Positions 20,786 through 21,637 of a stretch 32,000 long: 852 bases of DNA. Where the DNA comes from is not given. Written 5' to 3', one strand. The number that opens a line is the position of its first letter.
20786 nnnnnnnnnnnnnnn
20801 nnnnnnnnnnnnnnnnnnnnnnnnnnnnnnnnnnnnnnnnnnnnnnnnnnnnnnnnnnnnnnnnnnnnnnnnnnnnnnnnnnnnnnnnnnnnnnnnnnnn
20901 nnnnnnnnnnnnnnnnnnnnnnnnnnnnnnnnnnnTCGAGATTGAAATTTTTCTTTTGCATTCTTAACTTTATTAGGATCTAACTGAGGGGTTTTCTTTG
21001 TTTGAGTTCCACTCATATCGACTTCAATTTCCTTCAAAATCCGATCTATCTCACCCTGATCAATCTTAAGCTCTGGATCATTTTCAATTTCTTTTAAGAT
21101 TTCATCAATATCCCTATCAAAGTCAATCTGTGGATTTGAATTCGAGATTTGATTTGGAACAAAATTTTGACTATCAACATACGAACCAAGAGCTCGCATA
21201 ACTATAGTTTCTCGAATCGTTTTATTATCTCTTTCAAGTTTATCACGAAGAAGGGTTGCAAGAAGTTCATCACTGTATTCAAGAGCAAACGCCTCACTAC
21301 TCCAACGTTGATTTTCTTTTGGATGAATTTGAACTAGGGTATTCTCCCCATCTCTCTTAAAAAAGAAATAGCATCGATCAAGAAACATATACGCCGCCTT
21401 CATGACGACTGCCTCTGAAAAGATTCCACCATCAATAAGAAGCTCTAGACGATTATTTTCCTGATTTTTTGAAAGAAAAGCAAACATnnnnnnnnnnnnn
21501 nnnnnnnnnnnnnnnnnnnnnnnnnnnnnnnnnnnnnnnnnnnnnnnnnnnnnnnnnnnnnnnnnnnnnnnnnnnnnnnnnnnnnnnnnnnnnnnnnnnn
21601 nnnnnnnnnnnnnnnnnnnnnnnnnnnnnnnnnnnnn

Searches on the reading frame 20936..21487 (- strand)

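Call 9: search_protein_families(library=ncbifam, max_evalue=0.001, proteins=[window:20936-21487:-])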
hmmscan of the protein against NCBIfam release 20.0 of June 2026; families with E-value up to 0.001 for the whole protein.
seq(184 aa): 1 family
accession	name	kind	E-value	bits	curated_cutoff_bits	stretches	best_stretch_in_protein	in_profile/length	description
TIGR03976.1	chp_LLNDYxLRE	equivalog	5.3e-18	65.2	50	1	19-104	2-88/90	His-Xaa-Ser system protein HxsD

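Call 50: search_protein_families(library=padloc, max_evalue=0.001, proteins=[window:20936-21487:-])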
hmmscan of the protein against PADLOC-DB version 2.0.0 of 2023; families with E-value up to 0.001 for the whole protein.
seq(184 aa): 1 family
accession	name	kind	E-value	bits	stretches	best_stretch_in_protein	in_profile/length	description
PDLC01810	CARF1--CARF_HEPN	-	0.00029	18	1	8-156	141-287/476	-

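Call 55: search_protein_families(library=pfam, max_evalue=0.001, proteins=[window:20936-21487:-])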
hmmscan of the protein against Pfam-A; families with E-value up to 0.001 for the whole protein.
seq(184 aa): 0 families
